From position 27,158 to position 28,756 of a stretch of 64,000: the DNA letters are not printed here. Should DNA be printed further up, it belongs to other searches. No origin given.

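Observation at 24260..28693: Giant beta-helix protein with an internal 1.3-kb duplication and six near-identical 240-bp tandem repeats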

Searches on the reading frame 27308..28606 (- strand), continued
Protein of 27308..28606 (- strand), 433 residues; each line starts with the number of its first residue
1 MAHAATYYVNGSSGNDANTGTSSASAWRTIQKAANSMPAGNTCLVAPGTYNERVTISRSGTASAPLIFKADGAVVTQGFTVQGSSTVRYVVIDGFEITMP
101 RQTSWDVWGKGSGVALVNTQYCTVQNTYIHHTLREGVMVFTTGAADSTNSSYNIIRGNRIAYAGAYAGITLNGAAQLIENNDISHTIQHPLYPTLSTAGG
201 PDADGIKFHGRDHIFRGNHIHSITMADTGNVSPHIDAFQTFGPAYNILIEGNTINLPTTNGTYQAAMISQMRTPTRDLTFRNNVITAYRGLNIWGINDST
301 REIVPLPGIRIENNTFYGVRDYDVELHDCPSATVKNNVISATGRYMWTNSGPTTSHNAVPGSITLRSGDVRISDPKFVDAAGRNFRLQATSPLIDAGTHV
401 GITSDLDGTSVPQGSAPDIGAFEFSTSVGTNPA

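Call 24: predict_structure(alignment_id=A1)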
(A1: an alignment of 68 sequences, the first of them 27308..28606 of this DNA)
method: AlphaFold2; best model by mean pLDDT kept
length: 433 residues; sequences in the alignment: 68
mean_pLDDT: 96.4   pTM: 0.94
mean pLDDT of the five models: 96.4, 96.2, 96.1, 96.0, 95.6
residues with pLDDT >= 90: 419; 70-90: 6; 50-70: 4; < 50: 4
segments of 3 or more residues with pLDDT < 50: 430-433
pLDDT, mean of each block of 10 residues (from residue 1): 88 98 98 97 98 98 98 98 97 98 95 98 99 98 97 99 96 98 98 95 98 99 98 97 98 98 97 97 98 96 97 98 97 98 92 97 95 97 97 98 97 98 80 45
secondary structure, 60 per line:
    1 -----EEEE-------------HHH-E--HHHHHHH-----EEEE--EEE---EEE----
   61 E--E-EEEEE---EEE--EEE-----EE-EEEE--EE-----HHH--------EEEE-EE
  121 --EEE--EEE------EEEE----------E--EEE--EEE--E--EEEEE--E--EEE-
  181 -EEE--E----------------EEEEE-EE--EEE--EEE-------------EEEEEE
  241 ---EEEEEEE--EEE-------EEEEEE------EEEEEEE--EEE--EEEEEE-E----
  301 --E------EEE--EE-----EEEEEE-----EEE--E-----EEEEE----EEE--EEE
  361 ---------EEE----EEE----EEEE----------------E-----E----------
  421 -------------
elements in order: E6-9 H30-36 E42-45 E48-50 E54-56 E66-70 E74-76 E79-81 E90-93 E114-117 E123-125 E128-130 E137-140 E154-156 E159-161 E167-171 E177-179 E182-184 E204-208 E214-216 E219-221 E235-240 E244-250 E253-255 E263-268 E275-281 E284-286 E289-294 E310-312 E322-327 E333-335 E344-348 E353-355 E358-360 E370-372 E377-379 E384-387

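Call 27: find_encoding_contigs(protein=P0003, flank=10000, max_places=3)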
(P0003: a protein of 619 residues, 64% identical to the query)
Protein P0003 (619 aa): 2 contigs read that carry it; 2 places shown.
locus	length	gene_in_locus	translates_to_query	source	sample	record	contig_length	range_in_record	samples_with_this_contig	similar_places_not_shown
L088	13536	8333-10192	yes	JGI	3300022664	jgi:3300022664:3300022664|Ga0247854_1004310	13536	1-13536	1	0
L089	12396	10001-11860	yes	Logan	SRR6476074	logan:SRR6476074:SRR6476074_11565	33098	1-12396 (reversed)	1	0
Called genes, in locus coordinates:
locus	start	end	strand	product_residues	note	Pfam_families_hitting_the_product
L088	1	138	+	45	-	?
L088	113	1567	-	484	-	PF11013:DUF2851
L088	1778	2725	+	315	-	PF22478:DUF6982, PF07719:TPR_2 (faint), PF13428:TPR_14 (faint)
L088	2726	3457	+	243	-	PF00149:Metallophos, PF12850:Metallophos_2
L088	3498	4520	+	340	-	PF01966:HD, PF13286:HD_assoc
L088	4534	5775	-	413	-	PF21269:TreT_GT1, PF00534:Glycos_transf_1, PF13692:Glyco_trans_1_4, PF13524:Glyco_trans_1_2 (weak)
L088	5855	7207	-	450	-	PF10509:GalKase_gal_bdg, PF00288:GHMP_kinases_N, PF08544:GHMP_kinases_C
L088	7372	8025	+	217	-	PF00404:Dockerin_1 (faint), PF00036:EF-hand_1 (faint), PF13202:EF-hand_5 (faint), PF13405:EF-hand_6 (faint), PF23564:EF-hand_FSTL1 (faint), PF13499:EF-hand_7 (weak)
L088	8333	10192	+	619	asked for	PF22842:Pel9A-like_beta_helix, PF05048:NosD (faint), PF13229:Beta_helix (faint), PF16403:Bact_surface_Ig-like, PF18981:InlK_D3 (faint), PF16403:Bact_surface_Ig-like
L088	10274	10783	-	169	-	PF00210:Ferritin, PF02915:Rubrerythrin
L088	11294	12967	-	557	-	PF02463:SMC_N (faint), PF13476:AAA_23 (faint), PF00005:ABC_tran, PF13175:AAA_15 (faint), PF13401:AAA_22 (faint), PF13304:AAA_21 (weak), PF12848:ABC_tran_Xtn, PF00005:ABC_tran, +1 more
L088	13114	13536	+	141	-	?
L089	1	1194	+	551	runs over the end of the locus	PF16216:GxGYxYP_N, PF20957:GxGYxYP_N_2nd, PF20958:GxGYxYP_N_3rd, PF14323:GxGYxYP_C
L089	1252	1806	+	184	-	-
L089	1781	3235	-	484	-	PF11013:DUF2851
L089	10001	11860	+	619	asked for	PF22842:Pel9A-like_beta_helix, PF05048:NosD (faint), PF13229:Beta_helix (faint), PF16403:Bact_surface_Ig-like, PF18981:InlK_D3 (faint), PF16403:Bact_surface_Ig-like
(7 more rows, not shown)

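Call 28: find_encoding_contigs(protein=P0004, flank=10000, max_places=3)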
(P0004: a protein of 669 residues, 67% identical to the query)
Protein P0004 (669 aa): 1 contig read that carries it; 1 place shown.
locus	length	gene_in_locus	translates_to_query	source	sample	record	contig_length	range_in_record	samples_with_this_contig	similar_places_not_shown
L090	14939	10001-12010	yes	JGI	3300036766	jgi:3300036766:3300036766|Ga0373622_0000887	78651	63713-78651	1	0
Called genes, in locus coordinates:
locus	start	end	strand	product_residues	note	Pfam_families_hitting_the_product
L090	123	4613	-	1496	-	PF19190:BACON_2, PF21310:OCRL-like_ASH (faint), PF22076:Cep192_D6 (faint), PF22544:HYDIN_VesB_CFA65-like_Ig (faint), PF23755:Ig-like_IP5PC_F (faint), PF19190:BACON_2, PF00092:VWA (weak), PF19190:BACON_2 (weak)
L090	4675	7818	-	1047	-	PF19190:BACON_2 (weak)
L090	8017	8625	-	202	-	PF12799:LRR_4 (faint)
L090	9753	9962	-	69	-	-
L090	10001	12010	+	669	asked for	PF07602:DUF1565 (faint), PF22842:Pel9A-like_beta_helix, PF05048:NosD (faint), PF13229:Beta_helix (faint), PF13927:Ig_3 (faint), PF07679:I-set (faint), PF13895:Ig_2 (faint)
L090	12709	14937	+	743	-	?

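Call 30: fold_search(model_id=the predicted structure, library=pdb)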
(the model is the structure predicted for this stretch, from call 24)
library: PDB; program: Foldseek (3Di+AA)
matches with E <= 10: 500; with E <= 0.001: 103
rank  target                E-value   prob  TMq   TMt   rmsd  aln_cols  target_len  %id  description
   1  7v6m_A                8.9e-12  1.00  0.59  0.47   8.2       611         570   17  Crystal structure of lacto-N-biosidase TnX from Tynzenella nexilis, lacto-N-biose complex (released 2022-02-09)
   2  7v6i_A                1.3e-11  1.00  0.58  0.44   8.0       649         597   16  Crystal structure of lacto-N-biosidase BsaX from Bifidobacterium saguini, lacto-N-biose complex (released 2022-02-09)
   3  5gqc_A                3.0e-11  1.00  0.60  0.46   9.7       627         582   16  Crystal structure of lacto-N-biosidase LnbX from Bifidobacterium longum subsp. longum, ligand-free form (released 2017-04-19)
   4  1ru4                  1.0e-10  1.00  0.59  0.63   6.3       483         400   18  Crystal structure of pectate lyase Pel9A (released 2004-04-13)
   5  5gqc_D                2.3e-10  1.00  0.59  0.45   9.9       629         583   16  Crystal structure of lacto-N-biosidase LnbX from Bifidobacterium longum subsp. longum, ligand-free form (released 2017-04-19)
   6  3vst_A                1.8e-08  1.00  0.65  0.46   7.4       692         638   12  The complex structure of XylC with Tris (released 2013-02-27)
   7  5olq_A                9.9e-08  1.00  0.48  0.49   8.4       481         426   16  Rhamnogalacturonan lyase (released 2017-11-29)
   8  5olr_C                1.1e-07  1.00  0.44  0.44   9.2       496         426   16  Rhamnogalacturonan lyase (released 2017-11-29)
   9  5olq_C                2.2e-07  1.00  0.47  0.47   8.0       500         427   16  Rhamnogalacturonan lyase (released 2017-11-29)
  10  5olr_A                2.3e-07  1.00  0.47  0.48   8.3       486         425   16  Rhamnogalacturonan lyase (released 2017-11-29)
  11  7o78_B                3.2e-07  1.00  0.51  0.45   6.2       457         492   13  Structure of the PL6 family chondroitinase B from Pseudopedobacter saltans, Pedsa3807 (released 2021-07-28)
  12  8bwk_A                4.4e-07  1.00  0.45  0.29   8.8       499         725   13  Metagenomic derived PL6 alginate lyase (released 2023-12-20)
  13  8bwk_B                5.1e-07  1.00  0.46  0.30   8.8       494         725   14  Metagenomic derived PL6 alginate lyase (released 2023-12-20)
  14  7dmk_D                6.6e-07  1.00  0.21  0.14  23.6       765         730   12  PL6 alginate lyase BcAlyPL6 (released 2021-10-06)
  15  7o7a_A                7.0e-07  1.00  0.44  0.46  10.5       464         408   14  Structure of the PL6 family alginate lyase Pedsa0632 from Pseudopedobacter saltans (released 2021-07-28)
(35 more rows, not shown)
